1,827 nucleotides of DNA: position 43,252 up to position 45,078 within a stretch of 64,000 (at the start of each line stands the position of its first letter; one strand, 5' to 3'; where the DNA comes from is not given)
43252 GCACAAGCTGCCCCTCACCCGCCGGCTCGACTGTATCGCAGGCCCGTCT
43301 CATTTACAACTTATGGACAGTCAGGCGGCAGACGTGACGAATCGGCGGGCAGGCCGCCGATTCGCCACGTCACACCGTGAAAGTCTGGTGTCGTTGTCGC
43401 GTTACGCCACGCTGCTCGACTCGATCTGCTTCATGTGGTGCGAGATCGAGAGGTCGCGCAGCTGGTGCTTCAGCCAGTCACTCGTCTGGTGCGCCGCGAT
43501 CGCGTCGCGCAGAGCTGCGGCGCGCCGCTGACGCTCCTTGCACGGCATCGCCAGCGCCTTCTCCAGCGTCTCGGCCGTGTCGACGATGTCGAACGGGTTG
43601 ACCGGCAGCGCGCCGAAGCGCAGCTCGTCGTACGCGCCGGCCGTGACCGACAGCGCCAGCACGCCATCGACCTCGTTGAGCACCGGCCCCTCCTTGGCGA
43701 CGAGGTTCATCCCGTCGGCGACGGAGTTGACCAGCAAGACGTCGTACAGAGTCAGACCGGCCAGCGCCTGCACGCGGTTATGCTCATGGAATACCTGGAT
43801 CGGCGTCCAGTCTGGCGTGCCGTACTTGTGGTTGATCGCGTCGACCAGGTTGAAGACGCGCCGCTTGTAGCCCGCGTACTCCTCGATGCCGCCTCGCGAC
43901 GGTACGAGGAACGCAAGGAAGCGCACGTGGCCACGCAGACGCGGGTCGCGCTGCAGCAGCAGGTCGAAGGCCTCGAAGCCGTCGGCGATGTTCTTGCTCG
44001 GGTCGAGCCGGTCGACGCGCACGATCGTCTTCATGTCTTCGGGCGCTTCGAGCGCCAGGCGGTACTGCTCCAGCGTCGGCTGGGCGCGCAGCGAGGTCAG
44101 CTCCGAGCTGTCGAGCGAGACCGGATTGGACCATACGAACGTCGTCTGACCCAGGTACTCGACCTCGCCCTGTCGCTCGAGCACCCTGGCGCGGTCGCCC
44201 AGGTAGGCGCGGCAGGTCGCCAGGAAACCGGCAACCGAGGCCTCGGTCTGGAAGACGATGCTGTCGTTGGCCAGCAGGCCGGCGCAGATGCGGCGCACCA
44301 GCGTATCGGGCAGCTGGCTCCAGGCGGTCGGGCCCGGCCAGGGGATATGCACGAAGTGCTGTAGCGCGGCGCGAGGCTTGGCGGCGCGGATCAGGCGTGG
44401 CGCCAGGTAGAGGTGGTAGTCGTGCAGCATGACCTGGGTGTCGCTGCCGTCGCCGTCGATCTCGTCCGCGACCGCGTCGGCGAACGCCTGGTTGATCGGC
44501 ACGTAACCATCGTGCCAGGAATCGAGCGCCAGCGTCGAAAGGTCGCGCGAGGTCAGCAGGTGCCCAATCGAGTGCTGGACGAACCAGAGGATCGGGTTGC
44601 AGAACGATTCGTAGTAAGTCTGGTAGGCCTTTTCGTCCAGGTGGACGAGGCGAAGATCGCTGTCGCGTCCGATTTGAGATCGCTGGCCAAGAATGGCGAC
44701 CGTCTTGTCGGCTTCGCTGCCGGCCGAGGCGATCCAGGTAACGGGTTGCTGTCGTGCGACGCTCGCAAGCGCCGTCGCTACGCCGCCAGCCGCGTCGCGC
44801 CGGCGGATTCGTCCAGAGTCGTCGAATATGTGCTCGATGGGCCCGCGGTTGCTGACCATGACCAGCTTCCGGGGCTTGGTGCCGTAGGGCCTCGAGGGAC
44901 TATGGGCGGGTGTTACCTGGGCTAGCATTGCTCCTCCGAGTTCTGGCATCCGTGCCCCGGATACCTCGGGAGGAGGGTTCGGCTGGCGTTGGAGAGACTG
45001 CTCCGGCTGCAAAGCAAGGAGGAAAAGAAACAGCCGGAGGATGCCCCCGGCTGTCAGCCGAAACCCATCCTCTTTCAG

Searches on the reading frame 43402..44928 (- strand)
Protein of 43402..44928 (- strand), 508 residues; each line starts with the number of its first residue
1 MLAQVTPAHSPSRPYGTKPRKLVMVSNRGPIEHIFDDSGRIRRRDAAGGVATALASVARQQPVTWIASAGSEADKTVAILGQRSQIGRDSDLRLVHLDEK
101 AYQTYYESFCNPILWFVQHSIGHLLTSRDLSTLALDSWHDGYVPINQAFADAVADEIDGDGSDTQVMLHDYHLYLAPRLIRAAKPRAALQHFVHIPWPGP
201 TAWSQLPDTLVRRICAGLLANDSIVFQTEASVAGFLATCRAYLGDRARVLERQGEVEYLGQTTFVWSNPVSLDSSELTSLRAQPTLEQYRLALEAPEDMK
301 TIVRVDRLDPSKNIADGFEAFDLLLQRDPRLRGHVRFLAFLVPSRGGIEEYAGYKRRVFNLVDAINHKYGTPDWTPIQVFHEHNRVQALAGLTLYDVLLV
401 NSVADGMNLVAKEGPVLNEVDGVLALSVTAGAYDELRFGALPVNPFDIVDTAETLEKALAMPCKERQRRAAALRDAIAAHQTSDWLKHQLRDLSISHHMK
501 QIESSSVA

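Call 4: search_protein_families(library=pfam, proteins=[window:43402-44928:-])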
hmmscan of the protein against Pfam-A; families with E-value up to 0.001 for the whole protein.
window:43402-44928:- (508 aa): 1 family
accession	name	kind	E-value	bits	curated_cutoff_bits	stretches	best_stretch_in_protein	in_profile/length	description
PF00982.27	Glyco_transf_20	-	3.9e-101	339.6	32.5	1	21-493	2-471/473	Glycosyltransferase family 20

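Call 5: search_protein_families(library=ncbifam, proteins=[window:43402-44928:-])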
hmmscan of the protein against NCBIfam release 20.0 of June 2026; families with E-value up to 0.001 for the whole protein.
window:43402-44928:- (508 aa): 4 families
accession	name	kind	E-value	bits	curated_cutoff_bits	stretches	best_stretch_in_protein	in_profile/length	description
NF011071.0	PRK14501.1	equivalog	3e-98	329.9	634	1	21-501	3-469/729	bifunctional alpha,alpha-trehalose-phosphate synthase (UDP-forming)/trehalose-phosphatase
TIGR02400.1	trehalose_OtsA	equivalog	4.6e-92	309.1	564.85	1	21-493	1-454/456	alpha,alpha-trehalose-phosphate synthase (UDP-forming)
NF007513.0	PRK10117.1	equivalog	1.1e-52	179.6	759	1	42-494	16-452/474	alpha,alpha-trehalose-phosphate synthase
TIGR02398.1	gluc_glyc_Psyn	equivalog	3.5e-51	174.3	569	1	28-495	4-482/487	glucosylglycerol-phosphate synthase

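Call 8: find_related_loci(query=window:43402-44928:-, collection=genome_contigs, flank=4000)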
Query window:43402-44928:- (508 aa) in genome_contigs; peptide patterns used: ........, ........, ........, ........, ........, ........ (x = any residue, [..] = any of these).
409 stretches matched a pattern; 375 encode a relative of the query (tblastn E <= 1e-3); the best 80 are kept; 80 distinct loci.
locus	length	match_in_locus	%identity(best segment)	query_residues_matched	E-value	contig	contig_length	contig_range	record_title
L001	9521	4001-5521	74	1-508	0e+0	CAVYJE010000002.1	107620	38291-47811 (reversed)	MAG: uncultured Chloroflexia bacterium isolate MFD05684.bin.2.107 genome assembly, contig: contig_110024, whole genome s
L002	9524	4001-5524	69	1-508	0e+0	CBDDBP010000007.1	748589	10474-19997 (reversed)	MAG: Dehalococcoidia bacterium isolate 0d3267b5-b26e-4e58-9550-1ffed5d91a54 genome assembly, contig: contig_7, whole gen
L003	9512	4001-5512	69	1-504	0e+0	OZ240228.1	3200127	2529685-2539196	MAG: Dehalococcoidia bacterium isolate b56f2f09-7e5b-4802-a3f6-047262c577dd genome assembly, chromosome: 1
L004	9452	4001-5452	57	21-506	0e+0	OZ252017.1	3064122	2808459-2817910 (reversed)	MAG: Dehalococcoidia bacterium isolate 269eec37-9028-46a2-b046-2e90d855f498 genome assembly, chromosome: 1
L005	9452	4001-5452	55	21-506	0e+0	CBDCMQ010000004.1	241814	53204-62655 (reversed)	MAG: Dehalococcoidia bacterium isolate e9298f53-4b37-40c5-988f-b05c06d90141 genome assembly, contig: contig_4, whole gen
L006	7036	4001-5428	55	21-498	4e-167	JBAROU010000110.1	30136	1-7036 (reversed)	MAG: Dehalococcoidia bacterium isolate MFD13504_ilm_asm_bin10 k127_382136, whole genome shotgun sequence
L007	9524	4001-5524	69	1-508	0e+0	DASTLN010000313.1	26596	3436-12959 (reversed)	MAG TPA_asm: Dehalococcoidia bacterium isolate SMAG_U2898 k141_2896087, whole genome shotgun sequence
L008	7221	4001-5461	52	1-493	1e-152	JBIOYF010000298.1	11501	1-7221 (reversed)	MAG: Dehalococcoidia bacterium isolate MAG037 k127_5645404, whole genome shotgun sequence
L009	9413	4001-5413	50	20-493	5e-149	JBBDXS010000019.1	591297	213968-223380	MAG: Dehalococcoidia bacterium isolate LejiaD_66_34 Lejia_D_8_length_591297_cov_20, whole genome shotgun sequence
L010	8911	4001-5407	54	20-493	1e-148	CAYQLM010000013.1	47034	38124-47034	MAG TPA_asm: uncultured Dehalococcoidia bacterium isolate SRP119689_co1_20 genome assembly, contig: NODE_855_length_4703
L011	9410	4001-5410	52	20-493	1e-145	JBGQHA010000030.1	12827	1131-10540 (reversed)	MAG: Dehalococcoidia bacterium isolate OBJ2_061818_090_14 k141_221145_length_12827_cov_62.2883, whole genome shotgun seq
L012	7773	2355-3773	49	20-493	2e-133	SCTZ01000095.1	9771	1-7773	MAG: Chloroflexota bacterium isolate FW602_bin.16 FW602_bin.16-51043, whole genome shotgun sequence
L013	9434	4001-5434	47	20-493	5e-133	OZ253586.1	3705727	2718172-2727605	MAG: Dehalococcoidia bacterium isolate d3159264-bc79-429f-a3e1-480caf473a69 genome assembly, chromosome: 1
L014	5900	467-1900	46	20-493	6e-132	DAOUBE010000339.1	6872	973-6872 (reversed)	MAG TPA_asm: Dehalococcoidia bacterium isolate H68_708 k101_348551, whole genome shotgun sequence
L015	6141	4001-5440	44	20-494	4e-129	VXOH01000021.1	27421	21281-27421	MAG: Chloroflexi bacterium isolate SB0662_bin_28 NODE_1684_length_27421_cov_33.156618, whole genome shotgun sequence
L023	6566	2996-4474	46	7-494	1e-126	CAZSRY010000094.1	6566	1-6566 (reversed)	MAG TPA_asm: uncultured Dehalococcoidia bacterium isolate binchicken_co89_500 genome assembly, contig: NODE_24916_length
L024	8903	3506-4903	47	22-489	2e-126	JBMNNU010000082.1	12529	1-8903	MAG: Chloroflexota bacterium isolate SBF912SR1HQ0014 scaffold_17190_c1, whole genome shotgun sequence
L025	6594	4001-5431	45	21-494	5e-126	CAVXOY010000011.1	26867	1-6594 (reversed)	MAG: uncultured Chloroflexia bacterium isolate MFD00709.bin.2.102 genome assembly, contig: contig_41466, whole genome sh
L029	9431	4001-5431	45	21-494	9e-125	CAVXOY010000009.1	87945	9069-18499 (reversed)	MAG: uncultured Chloroflexia bacterium isolate MFD00709.bin.2.102 genome assembly, contig: contig_41464, whole genome sh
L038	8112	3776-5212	45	20-494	5e-120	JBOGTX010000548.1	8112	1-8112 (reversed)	MAG: Chloroflexota bacterium isolate TC-S_metabat2.bin.364 k127_3650709, whole genome shotgun sequence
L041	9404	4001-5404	45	21-493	1e-119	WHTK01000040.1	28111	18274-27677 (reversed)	MAG: Dehalococcoidia bacterium isolate Dino_bin34 NODE_1844_length_28111_cov_2.57618, whole genome shotgun sequence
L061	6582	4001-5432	46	21-494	3e-108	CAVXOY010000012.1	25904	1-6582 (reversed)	MAG: uncultured Chloroflexia bacterium isolate MFD00709.bin.2.102 genome assembly, contig: contig_41467, whole genome sh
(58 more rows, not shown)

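Call 25: search_solved_structures(query=window:43402-44928:-, max_evalue=1e-10, show_alignments=1)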
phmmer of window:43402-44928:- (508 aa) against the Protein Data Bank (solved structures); distinct sequences matched with E-value up to 1e-10: 23.
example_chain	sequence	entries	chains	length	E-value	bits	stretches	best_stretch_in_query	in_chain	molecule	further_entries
5lqd_A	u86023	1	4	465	4.2e-72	246.5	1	22-494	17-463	Alpha,alpha-trehalose-phosphate synthase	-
5hvo_A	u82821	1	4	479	3.8e-47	164.2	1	20-490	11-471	Alpha,alpha-trehalose-phosphate synthase (UDP-forming)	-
9niq_A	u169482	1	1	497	4.2e-47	164.1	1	20-493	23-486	Alpha,alpha-trehalose-phosphate synthase [UDP-forming]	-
5hut_A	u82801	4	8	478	8.8e-47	163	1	21-493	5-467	Alpha,alpha-trehalose-phosphate synthase [UDP-forming]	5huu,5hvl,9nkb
5huv_A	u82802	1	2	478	2.3e-46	161.6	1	21-493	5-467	Alpha,alpha-trehalose-phosphate synthase [UDP-forming]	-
6jbi_A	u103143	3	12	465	1.4e-45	159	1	22-485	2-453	Trehalose-6-phosphate synthase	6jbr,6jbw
2wtx_A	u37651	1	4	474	4.5e-45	157.4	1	46-493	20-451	ALPHA, ALPHA-TREHALOSE-PHOSPHATE SYNTHASE [UDP-FORMING]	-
1uqt_A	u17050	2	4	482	4.8e-45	157.3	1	46-493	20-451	ALPHA, ALPHA-TREHALOSE-PHOSPHATE SYNTHASE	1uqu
1gz5_A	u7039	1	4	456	4.9e-45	157.3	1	46-493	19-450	ALPHA-TREHALOSE-PHOSPHATE SYNTHASE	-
6jak_A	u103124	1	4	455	5e-45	157.2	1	46-493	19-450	Trehalose-6-phosphate synthase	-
8fhw_A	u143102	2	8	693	2.9e-44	154.7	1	187-485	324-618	Alpha,alpha-trehalose-phosphate synthase (UDP-forming)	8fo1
5hvm_A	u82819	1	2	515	7.1e-44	153.4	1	20-493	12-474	Alpha,alpha-trehalose-phosphate synthase (UDP-forming)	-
5jij_A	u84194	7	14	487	8.3e-44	153.2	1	22-491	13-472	Alpha,alpha-trehalose-phosphate synthase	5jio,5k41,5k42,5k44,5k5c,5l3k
3vdm_A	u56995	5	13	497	2.1e-43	151.8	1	23-499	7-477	VldE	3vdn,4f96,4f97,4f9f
3t7d_A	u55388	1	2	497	2.2e-43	151.8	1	23-499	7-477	Putative glycosyltransferase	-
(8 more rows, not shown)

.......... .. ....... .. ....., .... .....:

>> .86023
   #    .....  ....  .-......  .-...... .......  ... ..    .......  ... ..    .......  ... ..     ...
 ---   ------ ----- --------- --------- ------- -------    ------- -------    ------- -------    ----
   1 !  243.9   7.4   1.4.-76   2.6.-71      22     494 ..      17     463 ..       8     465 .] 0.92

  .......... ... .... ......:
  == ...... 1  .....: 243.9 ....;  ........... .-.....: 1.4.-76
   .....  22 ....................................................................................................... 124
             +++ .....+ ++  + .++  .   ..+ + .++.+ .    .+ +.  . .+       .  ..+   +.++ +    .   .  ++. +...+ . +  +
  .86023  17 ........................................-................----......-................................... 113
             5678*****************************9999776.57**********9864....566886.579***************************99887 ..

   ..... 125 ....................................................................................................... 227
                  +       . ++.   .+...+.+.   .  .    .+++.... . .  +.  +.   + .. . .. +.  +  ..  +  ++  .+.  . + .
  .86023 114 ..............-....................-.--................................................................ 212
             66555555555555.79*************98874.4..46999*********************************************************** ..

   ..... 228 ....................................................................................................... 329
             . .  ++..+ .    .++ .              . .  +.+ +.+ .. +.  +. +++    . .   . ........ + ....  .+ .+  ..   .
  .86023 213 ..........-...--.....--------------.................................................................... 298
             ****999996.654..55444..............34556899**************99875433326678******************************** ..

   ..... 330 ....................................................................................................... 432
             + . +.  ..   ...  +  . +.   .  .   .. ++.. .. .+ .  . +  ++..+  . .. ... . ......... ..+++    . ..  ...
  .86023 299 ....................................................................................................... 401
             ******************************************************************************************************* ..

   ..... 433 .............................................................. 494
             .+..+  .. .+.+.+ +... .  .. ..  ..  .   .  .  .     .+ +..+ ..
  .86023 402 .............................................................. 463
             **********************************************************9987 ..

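Call 26: search_protein_families(library=pfam, proteins=[L041:3183-3965:+, L023:1740-2600:+, L038:2458-3636:+, L025:2555-3568:+, L029:2651-3307:+, L024:4723-7023:+, L024:7037-8902:+, L002:5688-7076:+, L012:4276-5625:+, L061:2554-3204:+])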
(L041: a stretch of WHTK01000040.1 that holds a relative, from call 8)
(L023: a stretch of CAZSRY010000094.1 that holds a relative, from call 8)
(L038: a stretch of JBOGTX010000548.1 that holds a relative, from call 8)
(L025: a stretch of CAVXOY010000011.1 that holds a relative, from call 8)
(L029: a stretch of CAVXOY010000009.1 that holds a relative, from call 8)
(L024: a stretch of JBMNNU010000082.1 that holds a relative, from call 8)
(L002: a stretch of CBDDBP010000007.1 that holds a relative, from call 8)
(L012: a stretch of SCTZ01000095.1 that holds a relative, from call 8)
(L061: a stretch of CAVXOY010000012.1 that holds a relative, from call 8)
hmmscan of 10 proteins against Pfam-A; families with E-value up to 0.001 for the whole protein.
L041:3183-3965:+ (260 aa): 1 family
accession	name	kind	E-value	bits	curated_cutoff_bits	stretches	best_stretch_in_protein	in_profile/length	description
PF02358.22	Trehalose_PPase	-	2.4e-26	92.7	27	1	22-211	2-209/235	Trehalose-phosphatase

L023:1740-2600:+ (286 aa): 2 families
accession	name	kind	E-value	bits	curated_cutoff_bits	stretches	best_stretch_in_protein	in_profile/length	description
PF02358.22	Trehalose_PPase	-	2.3e-39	135.4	27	1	39-234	1-206/235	Trehalose-phosphatase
PF08282.18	Hydrolase_3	-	0.0004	20.6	20.9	0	39-92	2-50/255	haloacid dehalogenase-like hydrolase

L038:2458-3636:+ (392 aa): 4 families
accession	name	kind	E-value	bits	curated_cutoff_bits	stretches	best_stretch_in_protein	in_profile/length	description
PF01408.29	GFO_IDH_MocA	-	4.5e-28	98.8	24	1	36-153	1-117/120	Oxidoreductase family, NAD-binding Rossmann fold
PF22725.1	GFO_IDH_MocA_C3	-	9.9e-26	90.6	27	1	166-296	3-124/124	GFO/IDH/MocA C-terminal domain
PF02894.22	GFO_IDH_MocA_C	-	5.7e-21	75.8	22.9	1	168-386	1-217/218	Oxidoreductase family, C-terminal alpha/beta domain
PF03447.22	NAD_binding_3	-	0.00018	22.6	24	1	56-151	17-112/116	Homoserine dehydrogenase, NAD binding domain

L025:2555-3568:+ (337 aa): 1 family
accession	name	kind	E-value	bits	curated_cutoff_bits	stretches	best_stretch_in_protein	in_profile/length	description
PF02358.22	Trehalose_PPase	-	3.7e-39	134.7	27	1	88-292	2-217/235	Trehalose-phosphatase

L029:2651-3307:+ (218 aa): 1 family
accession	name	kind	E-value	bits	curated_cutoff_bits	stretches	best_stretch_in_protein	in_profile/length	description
PF02358.22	Trehalose_PPase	-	4.2e-08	33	27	1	139-211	87-162/235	Trehalose-phosphatase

L024:4723-7023:+ (766 aa): 3 families
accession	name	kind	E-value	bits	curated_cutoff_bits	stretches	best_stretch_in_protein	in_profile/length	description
PF11896.14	GlgE_dom_N_S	-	5e-63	213.1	25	1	111-295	1-179/179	Alpha-1,4-glucan:maltose-1-phosphate maltosyltransferase, domain N/S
PF21702.3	GLGE_C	-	2.9e-34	117.6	27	1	665-752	1-87/87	GLGE, C-terminal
PF00128.31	Alpha-amylase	-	9.9e-09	35.4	22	1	314-455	11-130/446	Alpha amylase, catalytic domain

L024:7037-8902:+ (622 aa): 2 families
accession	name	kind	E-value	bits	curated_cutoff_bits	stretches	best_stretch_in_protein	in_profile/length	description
PF00128.31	Alpha-amylase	-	1.8e-100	337.7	22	2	28-326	5-321/446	Alpha amylase, catalytic domain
PF16657.11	Malt_amylase_C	-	1.5e-29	102.3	27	1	471-548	1-75/75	Maltogenic Amylase, C-terminal domain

L002:5688-7076:+ (462 aa): 1 family
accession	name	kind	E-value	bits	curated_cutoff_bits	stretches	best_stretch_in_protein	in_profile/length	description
PF03972.19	MmgE_PrpD_N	-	3.2e-42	144.9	32.1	1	6-244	1-239/244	MmgE/PrpD N-terminal domain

L012:4276-5625:+ (449 aa): 0 families

L061:2554-3204:+ (216 aa): 1 family
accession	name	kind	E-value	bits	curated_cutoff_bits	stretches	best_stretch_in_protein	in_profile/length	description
PF02358.22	Trehalose_PPase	-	5.6e-15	55.5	27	1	88-156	2-71/235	Trehalose-phosphatase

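Call 49: search_protein_families(library=ncbifam, proteins=[L010:3944-5461:+, L041:3962-5470:+, L025:3614-5497:+, L024:3419-4927:+])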
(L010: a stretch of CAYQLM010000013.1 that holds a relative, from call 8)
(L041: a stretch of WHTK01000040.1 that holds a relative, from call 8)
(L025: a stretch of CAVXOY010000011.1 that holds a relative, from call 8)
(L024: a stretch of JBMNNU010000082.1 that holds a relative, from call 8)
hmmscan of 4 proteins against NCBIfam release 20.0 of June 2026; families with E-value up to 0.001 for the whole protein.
L010:3944-5461:+ (505 aa): 4 families
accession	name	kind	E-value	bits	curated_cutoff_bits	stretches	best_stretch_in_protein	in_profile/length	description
NF011071.0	PRK14501.1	equivalog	3.9e-94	316.3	634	1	20-493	2-466/729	bifunctional alpha,alpha-trehalose-phosphate synthase (UDP-forming)/trehalose-phosphatase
TIGR02400.1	trehalose_OtsA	equivalog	3.5e-88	296.3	564.85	1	21-488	1-454/456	alpha,alpha-trehalose-phosphate synthase (UDP-forming)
NF007513.0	PRK10117.1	equivalog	4.8e-50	170.8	759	1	21-494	3-457/474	alpha,alpha-trehalose-phosphate synthase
TIGR02398.1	gluc_glyc_Psyn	equivalog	1.1e-48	166.1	569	1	88-490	71-482/487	glucosylglycerol-phosphate synthase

L041:3962-5470:+ (502 aa): 4 families
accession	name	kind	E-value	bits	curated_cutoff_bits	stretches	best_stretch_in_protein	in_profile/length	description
NF011071.0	PRK14501.1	equivalog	1.5e-91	307.8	634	1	14-485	3-465/729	bifunctional alpha,alpha-trehalose-phosphate synthase (UDP-forming)/trehalose-phosphatase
TIGR02400.1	trehalose_OtsA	equivalog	3.2e-83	280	564.85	1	14-482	1-455/456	alpha,alpha-trehalose-phosphate synthase (UDP-forming)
TIGR02398.1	gluc_glyc_Psyn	equivalog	1.7e-50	172.1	569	2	243-484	240-483/487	glucosylglycerol-phosphate synthase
NF007513.0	PRK10117.1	equivalog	2e-47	162.2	759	1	92-488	71-458/474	alpha,alpha-trehalose-phosphate synthase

L025:3614-5497:+ (627 aa): 5 families
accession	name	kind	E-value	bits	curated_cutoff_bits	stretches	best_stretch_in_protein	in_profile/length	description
NF011071.0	PRK14501.1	equivalog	7.4e-92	308.8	634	1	129-617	2-473/729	bifunctional alpha,alpha-trehalose-phosphate synthase (UDP-forming)/trehalose-phosphatase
TIGR02400.1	trehalose_OtsA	equivalog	4.2e-90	302.7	564.85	1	130-607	1-456/456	alpha,alpha-trehalose-phosphate synthase (UDP-forming)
TIGR02398.1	gluc_glyc_Psyn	equivalog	8e-52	176.4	569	1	136-609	3-484/487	glucosylglycerol-phosphate synthase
NF007513.0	PRK10117.1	equivalog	5.4e-46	157.5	759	1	208-613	66-459/474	alpha,alpha-trehalose-phosphate synthase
TIGR04047.1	MSMEG_0565_glyc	hypoth_equivalog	1.5e-08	34.2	259.85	1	395-583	178-351/373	MSMEG_0565 family glycosyltransferase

L024:3419-4927:+ (502 aa): 4 families
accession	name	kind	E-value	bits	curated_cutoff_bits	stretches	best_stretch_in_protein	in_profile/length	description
NF011071.0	PRK14501.1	equivalog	3.5e-101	339.6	634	1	29-499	3-461/729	bifunctional alpha,alpha-trehalose-phosphate synthase (UDP-forming)/trehalose-phosphatase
TIGR02400.1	trehalose_OtsA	equivalog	2.4e-91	306.8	564.85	1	30-499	2-454/456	alpha,alpha-trehalose-phosphate synthase (UDP-forming)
TIGR02398.1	gluc_glyc_Psyn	equivalog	1.9e-53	181.8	569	1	69-497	41-478/487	glucosylglycerol-phosphate synthase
NF007513.0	PRK10117.1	equivalog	2.3e-49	168.6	759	1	106-500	69-452/474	alpha,alpha-trehalose-phosphate synthase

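Call 53: find_related_loci(query=window:43402-44928:-, collection=metagenome_contigs, flank=2500)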
Query window:43402-44928:- (508 aa) in metagenome_contigs; peptide patterns used: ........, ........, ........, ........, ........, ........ (x = any residue, [..] = any of these).
600 stretches matched a pattern (row limit reached: there are more); 527 encode a relative of the query (tblastn E <= 1e-3); the best 80 are kept; 80 distinct loci.
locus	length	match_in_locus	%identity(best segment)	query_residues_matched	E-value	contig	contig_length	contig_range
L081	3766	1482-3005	70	1-508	0e+0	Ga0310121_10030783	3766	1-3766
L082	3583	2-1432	72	32-508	0e+0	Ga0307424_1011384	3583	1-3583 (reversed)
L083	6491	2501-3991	64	13-508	0e+0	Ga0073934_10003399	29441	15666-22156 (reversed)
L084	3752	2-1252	70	92-508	0e+0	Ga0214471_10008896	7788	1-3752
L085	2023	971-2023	71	1-350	0e+0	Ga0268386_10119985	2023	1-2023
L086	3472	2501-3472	72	2-326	3e-163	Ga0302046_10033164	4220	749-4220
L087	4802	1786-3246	52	6-500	5e-158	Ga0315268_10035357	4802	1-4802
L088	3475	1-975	70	182-506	2e-153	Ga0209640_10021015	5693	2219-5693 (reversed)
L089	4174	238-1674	49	20-504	5e-150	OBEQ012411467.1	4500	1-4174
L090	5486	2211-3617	50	22-493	5e-143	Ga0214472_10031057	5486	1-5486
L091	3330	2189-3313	55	16-390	7e-146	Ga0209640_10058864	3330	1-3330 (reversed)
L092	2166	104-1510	49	22-496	4e-150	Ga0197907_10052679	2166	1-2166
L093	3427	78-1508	47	16-496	3e-143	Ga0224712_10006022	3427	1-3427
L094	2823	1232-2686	48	22-507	2e-144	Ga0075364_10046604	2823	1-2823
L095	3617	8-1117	57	134-503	5e-138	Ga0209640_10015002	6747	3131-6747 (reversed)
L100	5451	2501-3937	47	19-493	8e-128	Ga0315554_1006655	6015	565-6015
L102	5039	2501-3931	46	21-494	1e-126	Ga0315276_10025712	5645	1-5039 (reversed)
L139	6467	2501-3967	44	21-493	5e-110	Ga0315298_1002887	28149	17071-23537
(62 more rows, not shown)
